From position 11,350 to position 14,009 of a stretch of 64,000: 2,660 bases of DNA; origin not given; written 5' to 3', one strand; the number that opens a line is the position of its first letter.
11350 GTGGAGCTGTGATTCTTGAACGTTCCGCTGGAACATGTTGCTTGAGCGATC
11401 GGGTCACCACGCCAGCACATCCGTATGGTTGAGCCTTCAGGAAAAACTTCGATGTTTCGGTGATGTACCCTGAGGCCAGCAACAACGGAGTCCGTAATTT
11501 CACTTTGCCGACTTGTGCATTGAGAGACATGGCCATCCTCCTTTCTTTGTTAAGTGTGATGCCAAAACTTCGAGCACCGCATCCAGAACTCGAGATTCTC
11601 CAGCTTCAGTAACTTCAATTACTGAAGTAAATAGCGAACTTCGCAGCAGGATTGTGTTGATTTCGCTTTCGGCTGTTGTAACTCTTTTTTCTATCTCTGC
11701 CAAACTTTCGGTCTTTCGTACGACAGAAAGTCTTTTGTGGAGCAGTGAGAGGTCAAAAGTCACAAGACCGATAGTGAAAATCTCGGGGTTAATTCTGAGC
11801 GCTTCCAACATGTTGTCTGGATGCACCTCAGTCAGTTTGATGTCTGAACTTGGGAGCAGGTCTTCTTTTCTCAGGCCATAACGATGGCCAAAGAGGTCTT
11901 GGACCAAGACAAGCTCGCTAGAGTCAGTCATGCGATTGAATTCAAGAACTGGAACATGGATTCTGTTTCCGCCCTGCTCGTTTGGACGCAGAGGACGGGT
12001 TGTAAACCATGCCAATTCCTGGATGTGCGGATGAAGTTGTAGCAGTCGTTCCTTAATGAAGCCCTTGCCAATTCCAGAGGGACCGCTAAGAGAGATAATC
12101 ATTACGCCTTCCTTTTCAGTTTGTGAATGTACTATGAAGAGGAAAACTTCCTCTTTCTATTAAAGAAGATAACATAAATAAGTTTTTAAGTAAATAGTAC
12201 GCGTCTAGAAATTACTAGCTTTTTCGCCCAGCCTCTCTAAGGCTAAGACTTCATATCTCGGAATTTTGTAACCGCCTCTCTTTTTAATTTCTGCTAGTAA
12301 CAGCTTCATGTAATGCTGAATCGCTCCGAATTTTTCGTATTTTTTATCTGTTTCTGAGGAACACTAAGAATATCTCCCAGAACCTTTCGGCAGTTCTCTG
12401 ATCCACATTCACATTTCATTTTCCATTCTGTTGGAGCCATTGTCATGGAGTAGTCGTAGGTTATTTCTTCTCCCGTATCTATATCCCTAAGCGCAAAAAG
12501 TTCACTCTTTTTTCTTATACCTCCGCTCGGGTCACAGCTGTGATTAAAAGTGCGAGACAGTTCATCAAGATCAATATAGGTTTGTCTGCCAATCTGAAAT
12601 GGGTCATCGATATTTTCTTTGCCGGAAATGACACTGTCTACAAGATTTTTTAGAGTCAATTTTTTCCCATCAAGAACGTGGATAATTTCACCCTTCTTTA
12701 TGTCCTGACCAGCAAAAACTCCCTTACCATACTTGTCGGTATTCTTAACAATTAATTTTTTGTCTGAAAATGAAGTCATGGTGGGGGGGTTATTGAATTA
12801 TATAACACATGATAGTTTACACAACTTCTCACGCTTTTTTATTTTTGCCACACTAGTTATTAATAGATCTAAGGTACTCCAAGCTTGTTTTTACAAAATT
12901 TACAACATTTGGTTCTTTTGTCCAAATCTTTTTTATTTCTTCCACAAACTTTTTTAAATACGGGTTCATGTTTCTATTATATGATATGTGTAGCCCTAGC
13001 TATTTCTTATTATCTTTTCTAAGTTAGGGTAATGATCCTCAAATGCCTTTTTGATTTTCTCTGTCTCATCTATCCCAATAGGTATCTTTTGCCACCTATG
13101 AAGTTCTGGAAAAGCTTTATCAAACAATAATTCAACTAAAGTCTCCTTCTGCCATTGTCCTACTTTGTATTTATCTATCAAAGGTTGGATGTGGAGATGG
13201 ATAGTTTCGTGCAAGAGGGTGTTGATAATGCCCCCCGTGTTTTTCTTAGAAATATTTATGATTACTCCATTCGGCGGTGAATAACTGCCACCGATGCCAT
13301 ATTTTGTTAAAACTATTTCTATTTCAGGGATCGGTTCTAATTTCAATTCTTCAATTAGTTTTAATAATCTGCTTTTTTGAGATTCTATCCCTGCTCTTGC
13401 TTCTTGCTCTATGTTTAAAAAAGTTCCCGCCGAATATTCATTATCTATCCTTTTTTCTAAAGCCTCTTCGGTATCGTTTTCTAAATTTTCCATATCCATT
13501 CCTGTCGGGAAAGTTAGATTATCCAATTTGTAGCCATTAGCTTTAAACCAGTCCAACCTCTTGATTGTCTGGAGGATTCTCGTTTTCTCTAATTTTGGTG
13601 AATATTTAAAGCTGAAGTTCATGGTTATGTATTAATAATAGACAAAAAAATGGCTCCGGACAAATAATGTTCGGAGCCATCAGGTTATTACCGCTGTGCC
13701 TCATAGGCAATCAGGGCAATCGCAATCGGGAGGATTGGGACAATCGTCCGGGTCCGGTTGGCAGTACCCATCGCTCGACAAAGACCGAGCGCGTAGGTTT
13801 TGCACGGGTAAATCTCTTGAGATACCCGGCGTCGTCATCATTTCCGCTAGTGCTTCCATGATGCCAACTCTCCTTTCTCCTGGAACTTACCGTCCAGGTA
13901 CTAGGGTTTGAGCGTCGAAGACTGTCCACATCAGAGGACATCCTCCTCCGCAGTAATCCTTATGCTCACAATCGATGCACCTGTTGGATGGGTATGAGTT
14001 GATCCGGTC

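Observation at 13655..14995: Cassette 3: compact bicistron rSAM/SPASM plus 52-aa Asp/Pro/Cys-rich peptide with its own terminator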

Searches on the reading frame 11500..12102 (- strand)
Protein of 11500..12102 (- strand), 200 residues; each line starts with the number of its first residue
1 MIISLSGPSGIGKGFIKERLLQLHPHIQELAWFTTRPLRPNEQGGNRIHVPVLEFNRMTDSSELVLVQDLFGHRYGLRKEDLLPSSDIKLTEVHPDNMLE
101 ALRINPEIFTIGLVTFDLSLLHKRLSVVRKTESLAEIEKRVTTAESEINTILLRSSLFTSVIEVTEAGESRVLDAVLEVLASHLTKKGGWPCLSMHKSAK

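Call 5: search_protein_families(library=pfam, proteins=[window:11500-12102:-], max_evalue=0.01)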
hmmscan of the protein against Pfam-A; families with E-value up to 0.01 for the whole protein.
window:11500-12102:- (200 aa): 1 family
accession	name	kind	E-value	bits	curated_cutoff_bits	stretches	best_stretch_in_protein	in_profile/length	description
PF00625.27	Guanylate_kin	-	2.5e-05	24.5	25.2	1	4-80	6-84/182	Guanylate kinase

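Call 6: search_protein_families(library=ncbifam, proteins=[window:11500-12102:-], max_evalue=0.01)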
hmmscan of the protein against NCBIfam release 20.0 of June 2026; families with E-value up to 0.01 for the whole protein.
window:11500-12102:- (200 aa): 4 families
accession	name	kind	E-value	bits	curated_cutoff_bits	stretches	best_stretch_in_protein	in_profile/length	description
TIGR03263.1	guanyl_kin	equivalog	4.6e-16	59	160.45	1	2-150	3-154/180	guanylate kinase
NF011325.0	PRK14738.1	equivalog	4.9e-16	58.6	263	1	2-151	15-167/206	guanylate kinase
TIGR02322.1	phosphon_PhnN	equivalog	0.00019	21.2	156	1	2-147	3-149/179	phosphonate metabolism protein/1,5-bisphosphokinase (PRPP-forming) PhnN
NF011324.0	PRK14737.1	equivalog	0.0022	17.8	318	1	5-149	10-157/187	guanylate kinase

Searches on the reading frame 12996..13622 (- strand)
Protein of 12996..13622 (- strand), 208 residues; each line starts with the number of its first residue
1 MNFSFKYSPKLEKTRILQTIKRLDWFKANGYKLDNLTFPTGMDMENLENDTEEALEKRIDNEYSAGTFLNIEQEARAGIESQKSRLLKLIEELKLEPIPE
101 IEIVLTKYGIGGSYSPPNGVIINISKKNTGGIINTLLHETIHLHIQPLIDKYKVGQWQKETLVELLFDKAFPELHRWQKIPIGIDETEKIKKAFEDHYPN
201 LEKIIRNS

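Call 5: search_protein_families(library=pfam, proteins=[window:12996-13622:-], max_evalue=0.01)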
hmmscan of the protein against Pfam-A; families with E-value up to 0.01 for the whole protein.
window:12996-13622:- (208 aa): 1 family
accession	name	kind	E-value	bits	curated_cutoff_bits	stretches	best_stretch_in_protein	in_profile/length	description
PF12105.13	SpoU_methylas_C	-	0.0088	16.2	25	0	156-178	13-35/54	SpoU, rRNA methylase, C-terminal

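Call 6: search_protein_families(library=ncbifam, proteins=[window:12996-13622:-], max_evalue=0.01)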
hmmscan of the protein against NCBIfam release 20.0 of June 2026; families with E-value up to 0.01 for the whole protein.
window:12996-13622:- (208 aa): 0 families

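Call 30: find_homologous_proteins(query=window:12996-13622:-, max_evalue=0.001)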
Query window:12996-13622:- (208 aa): 18 proteins with E <= 0.001 among 267 candidates.
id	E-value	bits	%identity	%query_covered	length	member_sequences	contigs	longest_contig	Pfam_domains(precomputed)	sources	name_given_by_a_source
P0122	1.4e-133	461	100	100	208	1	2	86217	-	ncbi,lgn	-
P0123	1.5e-54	203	49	99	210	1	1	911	-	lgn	-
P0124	2.1e-54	202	50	99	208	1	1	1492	-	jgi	jgi:hypothetical protein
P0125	2.7e-53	199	49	99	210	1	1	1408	-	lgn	-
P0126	9.0e-51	190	50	99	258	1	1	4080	-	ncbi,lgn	-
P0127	1.7e-49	186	46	95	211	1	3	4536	-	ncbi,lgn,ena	ncbi:MAG: hypothetical protein AABW47_02385 [Nanoarchaeota archaeon]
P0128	1.7e-49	186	48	97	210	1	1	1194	-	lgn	-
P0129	3.6e-49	185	46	99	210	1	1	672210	-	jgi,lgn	-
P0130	7.4e-48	181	45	97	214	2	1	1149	-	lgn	-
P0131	4.8e-47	178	44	100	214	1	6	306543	-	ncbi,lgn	-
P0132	6.1e-47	178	42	100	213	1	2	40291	-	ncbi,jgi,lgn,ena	-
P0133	2.6e-45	173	43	99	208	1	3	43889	-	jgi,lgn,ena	-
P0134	8.6e-45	171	44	99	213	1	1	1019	-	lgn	-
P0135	1.3e-44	170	45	99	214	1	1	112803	-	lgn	-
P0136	3.2e-43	166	43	99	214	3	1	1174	-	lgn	-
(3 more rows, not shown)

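Call 35: search_solved_structures(query=A2, max_evalue=10)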
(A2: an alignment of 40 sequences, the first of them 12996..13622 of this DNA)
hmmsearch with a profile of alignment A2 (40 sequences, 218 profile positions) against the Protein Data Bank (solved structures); distinct sequences matched with E-value up to 10: 5.
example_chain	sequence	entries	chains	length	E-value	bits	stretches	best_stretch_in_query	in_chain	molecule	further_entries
2xpy_A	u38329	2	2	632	0.016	18.5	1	85-145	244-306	LEUKOTRIENE A-4 HYDROLASE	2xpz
2xq0_A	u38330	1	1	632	0.043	17.1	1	85-145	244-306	LEUKOTRIENE A-4 HYDROLASE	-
5ahv_E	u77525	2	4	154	0.31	14.4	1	39-140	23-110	ENTH DOMAIN OF EPSIN ENT1 | Epsin-1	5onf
5loz_A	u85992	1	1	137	0.31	14.3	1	47-141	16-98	Epsin-1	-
7b2l_A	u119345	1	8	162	0.34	14.2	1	39-140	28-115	ENTH domain of epsin Ent1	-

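Call 36: search_protein_families(library=pfam, alignment_id=A2, max_evalue=0.1)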
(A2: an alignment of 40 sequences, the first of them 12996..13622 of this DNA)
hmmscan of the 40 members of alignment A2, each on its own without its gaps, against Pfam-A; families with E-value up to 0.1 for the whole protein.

A. member 1, window:12996-13622:- (208 aa): 2 families
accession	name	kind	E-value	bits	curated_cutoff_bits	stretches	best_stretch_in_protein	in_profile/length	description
PF12105.13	SpoU_methylas_C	-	0.0088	16.2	25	0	156-178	13-35/54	SpoU, rRNA methylase, C-terminal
PF12367.13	PFO_beta_C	-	0.016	15.7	24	0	22-56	9-38/66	Pyruvate ferredoxin oxidoreductase beta subunit C terminal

B. families by the number of members that match (of 40 scanned): 41 families (the first 25 are shown)
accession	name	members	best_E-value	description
PF10263.15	SprT-like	5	0.0013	SprT-like family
PF09768.15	Peptidase_M76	4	0.0018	Peptidase M76 family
PF21772.2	CATIP_N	2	0.0069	Ciliogenesis-associated TTC17-interacting protein, N-terminal domain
PF14799.11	FAM195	2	0.042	FAM195 family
PF17924.6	TetR_C_19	1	0.00052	Tetracyclin repressor-like, C-terminal domain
PF18958.6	DUF5700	1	0.002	Putative zinc dependent peptidase (DUF5700)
PF24820.1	Diguanyl_cycl_sensor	1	0.007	Diguanylate cyclase-like sensor domain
PF09060.15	L27_N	1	0.0077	L27_N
PF12105.13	SpoU_methylas_C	1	0.0088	SpoU, rRNA methylase, C-terminal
PF05091.18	eIF-3_zeta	1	0.0091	Eukaryotic translation initiation factor 3 subunit 7 (eIF-3)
PF19527.4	DUF6055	1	0.0097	Family of unknown function (DUF6055)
PF17641.8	ASPRs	1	0.0099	Ancylostoma-associated secreted protein related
PF03296.19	Pox_polyA_pol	1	0.01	Poxvirus poly(A) polymerase nucleotidyltransferase domain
PF12367.13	PFO_beta_C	1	0.016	Pyruvate ferredoxin oxidoreductase beta subunit C terminal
PF24345.1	PH_24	1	0.017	EVH1 domain-like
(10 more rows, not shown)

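Call 40: predict_structure(alignment_id=A3)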
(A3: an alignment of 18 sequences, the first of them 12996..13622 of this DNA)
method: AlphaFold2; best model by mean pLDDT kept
length: 208 residues; sequences in the alignment: 18
mean_pLDDT: 91.7   pTM: 0.88
mean pLDDT of the five models: 91.7, 88.1, 87.8, 86.6, 85.0
residues with pLDDT >= 90: 151; 70-90: 56; 50-70: 1; < 50: 0
segments of 3 or more residues with pLDDT < 50: none
pLDDT, mean of each block of 10 residues (from residue 1): 96 92 88 87 84 91 94 94 96 96 95 89 84 94 96 93 96 82 86 97 95
secondary structure, 60 per line:
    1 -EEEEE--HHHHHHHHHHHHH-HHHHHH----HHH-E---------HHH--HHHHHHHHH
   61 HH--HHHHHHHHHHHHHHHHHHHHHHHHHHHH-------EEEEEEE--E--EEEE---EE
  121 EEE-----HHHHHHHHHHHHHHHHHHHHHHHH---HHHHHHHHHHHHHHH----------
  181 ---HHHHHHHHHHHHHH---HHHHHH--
elements in order: E2-6 H9-21 H23-28 H52-62 H65-92 E100-106 E112-115 E119-123 H129-152 H156-170 H184-197 H201-206
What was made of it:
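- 12996..13622 (-): 208-aa HExxH protein: HETIH at residues 138-142 (13197..13211) and a conserved Glu160. It is a putative gluzincin-type leader peptidase and the third conserved member of the cassette. AF2 pLDDT 91.7 (call 40).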

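Call 47: search_protein_families(library=ncbifam, alignment_id=A2, max_evalue=1)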
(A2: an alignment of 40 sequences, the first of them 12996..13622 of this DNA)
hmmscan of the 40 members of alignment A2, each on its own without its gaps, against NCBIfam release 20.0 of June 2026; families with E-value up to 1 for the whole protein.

A. member 1, window:12996-13622:- (208 aa): 3 families
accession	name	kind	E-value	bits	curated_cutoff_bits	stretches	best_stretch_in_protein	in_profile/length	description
TIGR04062.1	dnd_assoc_4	equivalog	0.024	14.8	74.25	1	22-96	59-137/151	DNA phosphorothioation-associated protein 4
NF047699.2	sulf_reg_SurR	exception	0.061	13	250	1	9-100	73-162/221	sulfur metabolism transcriptional regulator SurR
TIGR02177.1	PorB_KorB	subfamily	0.1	12.1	261.9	0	19-60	192-233/286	2-oxoacid:acceptor oxidoreductase, beta subunit, pyruvate/2-ketoisovalerate family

B. families by the number of members that match (of 40 scanned): 16 families
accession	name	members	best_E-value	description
NF003339.0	PRK04351.1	3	6.8e-06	SprT family protein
NF046040.1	RelB_antitoxin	2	0.009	type II toxin-antitoxin system RelB family antitoxin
NF050002.1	YqbG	1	0.0072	protein YqbG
NF047804.1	LIC13305_lipo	1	0.018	LIC13305 family lipoprotein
TIGR04062.1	dnd_assoc_4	1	0.024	DNA phosphorothioation-associated protein 4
TIGR02220.1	phg_TIGR02220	1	0.026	phage conserved hypothetical protein, C-terminal domain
NF038297.2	hybrid_HK_HrmK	1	0.028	hybrid histidine kinase/response regulator HrmK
NF051879.1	TDE1658_narrow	1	0.051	MOSP complex formation periplasmic protein, TDE1658 family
NF005104.0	PRK06545.1-1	1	0.059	prephenate dehydrogenase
NF047699.2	sulf_reg_SurR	1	0.061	sulfur metabolism transcriptional regulator SurR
TIGR02177.1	PorB_KorB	1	0.1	2-oxoacid:acceptor oxidoreductase, beta subunit, pyruvate/2-ketoisovalerate family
NF038158.1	lant_leader_L1b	1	0.11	class I lanthipeptide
NF052542.1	mucin_mul1B_fam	1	0.13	Mul1B family putative transporter subunit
TIGR04359.1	TrbK_RP4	1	0.15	entry exclusion lipoprotein TrbK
NF002732.0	PRK02649.1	1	0.16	NAD(+) kinase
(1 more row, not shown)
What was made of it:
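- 12996..13622 (-): Weak SprT, M76 and DUF5700 hits in some members (calls 36, 47).
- On alpha-KG-dependent HExxH hydroxylase (IPR026337 / TIGR04267): 0 of 40 members hit it at E up to 1 (call 47).
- Three members hit the SprT family at 6.8e-6 (call 47).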

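Call 71: fold_search(model_id=the predicted structure, library=pdb)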
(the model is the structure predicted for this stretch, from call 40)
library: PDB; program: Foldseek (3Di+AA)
matches with E <= 10: 77; with E <= 0.001: 0
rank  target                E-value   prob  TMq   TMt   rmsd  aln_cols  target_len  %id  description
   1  4wz9_B                1.5e-01  0.80  0.36  0.10   6.6       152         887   15  APN1 from Anopheles gambiae (released 2015-06-17)
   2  4dd8_C                2.1e-01  0.80  0.19  0.20   8.2        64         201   17  ADAM-8 metalloproteinase domain with bound batimastat (released 2012-06-06)
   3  7y7o                  3.7e-01  0.69  0.33  0.44   5.2       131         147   14  Crystal structure of metallo-endoribonuclease YbeY from Staphylococcus aureus (released 2023-03-08)
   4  4dd8_D                4.3e-01  0.57  0.20  0.20   9.5        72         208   15  ADAM-8 metalloproteinase domain with bound batimastat (released 2012-06-06)
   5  7xyo_A                4.6e-01  0.63  0.33  0.15   4.2       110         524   13  Crystal Structure of a M61 aminopeptidase family member from Myxococcus fulvus (released 2023-06-07)
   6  4wz9_A                5.1e-01  0.60  0.35  0.10   4.8       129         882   16  APN1 from Anopheles gambiae (released 2015-06-17)
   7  4dd8_A                5.8e-01  0.35  0.18  0.19   8.7        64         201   17  ADAM-8 metalloproteinase domain with bound batimastat (released 2012-06-06)
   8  4dd8_B                7.7e-01  0.44  0.20  0.20   9.5        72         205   15  ADAM-8 metalloproteinase domain with bound batimastat (released 2012-06-06)
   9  6iff_A                7.7e-01  0.41  0.31  0.16   4.2       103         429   16  Crystal structure of M1 zinc metallopeptidase E323A mutant from Deinococcus radiodurans (released 2019-09-25)
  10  6oiu_B                1.0e+00  0.35  0.30  0.08   5.5       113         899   16  X-ray crystal structure of the ectodomain of the Toxoplasma gondii ME49 Aminopeptidase N (TGME49_224350) (released 2020-09-30)
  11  3k7n_A                1.0e+00  0.21  0.19  0.10   9.7        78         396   14  Structures of two elapid snake venom metalloproteases with distinct activities highlight the disulfide patterns in the (released 2010-03-02)
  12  1kug_A                1.0e+00  0.16  0.20  0.20   8.8       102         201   13  Crystal Structure of a Taiwan Habu Venom Metalloproteinase complexed with its endogenous inhibitor pENW (released 2002-07-10)
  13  1bsw                  1.1e+00  0.20  0.18  0.19   8.9        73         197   18  ACUTOLYSIN A FROM SNAKE VENOM OF AGKISTRODON ACUTUS AT PH 7.5 (released 1999-08-26)
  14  7xyo_B                1.1e+00  0.30  0.34  0.16   6.5       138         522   14  Crystal Structure of a M61 aminopeptidase family member from Myxococcus fulvus (released 2023-06-07)
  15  7vpp_C                1.1e+00  0.30  0.32  0.09   5.7       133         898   14  Structures of a deltacoronavirus spike protein bound to porcine and human receptors indicate the risk of virus adaptat (released 2022-03-16)
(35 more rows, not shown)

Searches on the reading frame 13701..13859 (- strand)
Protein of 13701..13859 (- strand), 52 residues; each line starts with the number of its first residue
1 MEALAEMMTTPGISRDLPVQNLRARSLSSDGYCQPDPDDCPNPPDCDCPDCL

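Call 6: search_protein_families(library=ncbifam, proteins=[window:13701-13859:-], max_evalue=0.01)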
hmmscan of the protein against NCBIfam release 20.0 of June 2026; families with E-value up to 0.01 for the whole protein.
window:13701-13859:- (52 aa): 0 families

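Call 12: find_homologous_proteins(query=window:13704-13859:-, max_evalue=10)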
Query seq(52 aa) (52 aa): 1 proteins with E <= 10 among 1 candidates.
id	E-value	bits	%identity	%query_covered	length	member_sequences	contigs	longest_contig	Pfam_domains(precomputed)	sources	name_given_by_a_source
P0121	5.0e-28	113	100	100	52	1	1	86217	-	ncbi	-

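Call 24: search_protein_families(library=ncbifam, proteins=[window:13704-13859:-], max_evalue=1)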
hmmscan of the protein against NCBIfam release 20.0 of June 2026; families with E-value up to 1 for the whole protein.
seq(52 aa): 0 families
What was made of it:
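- On SCIFF system (TIGR03974 maturase): No NCBIfam precursor family matches any of 9 precursors (call 24).
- Tried and rejected: NCBIfam on nine precursors found no family (call 24).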

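Call 59: search_protein_representatives(protein=window:13701-13859:-)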
Query: 52 residues. Proteins with E-value up to 0.001 (for the whole library): 2; up to 1e-10: 1; up to 1e-30: 0. The best 2 are listed.
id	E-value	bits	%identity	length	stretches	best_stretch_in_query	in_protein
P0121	1.6e-28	112.7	100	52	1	1-52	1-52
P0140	1.6e-05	40.7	43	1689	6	24-47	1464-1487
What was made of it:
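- Sequence searches find no homologue of the peptide (calls 12, 59).
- Tried and rejected: The word-indexed search of 5.8 billion proteins (call 12) and full phmmer against 1.84 billion representatives (call 59) found only the peptide itself, plus one low-complexity repeat protein.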
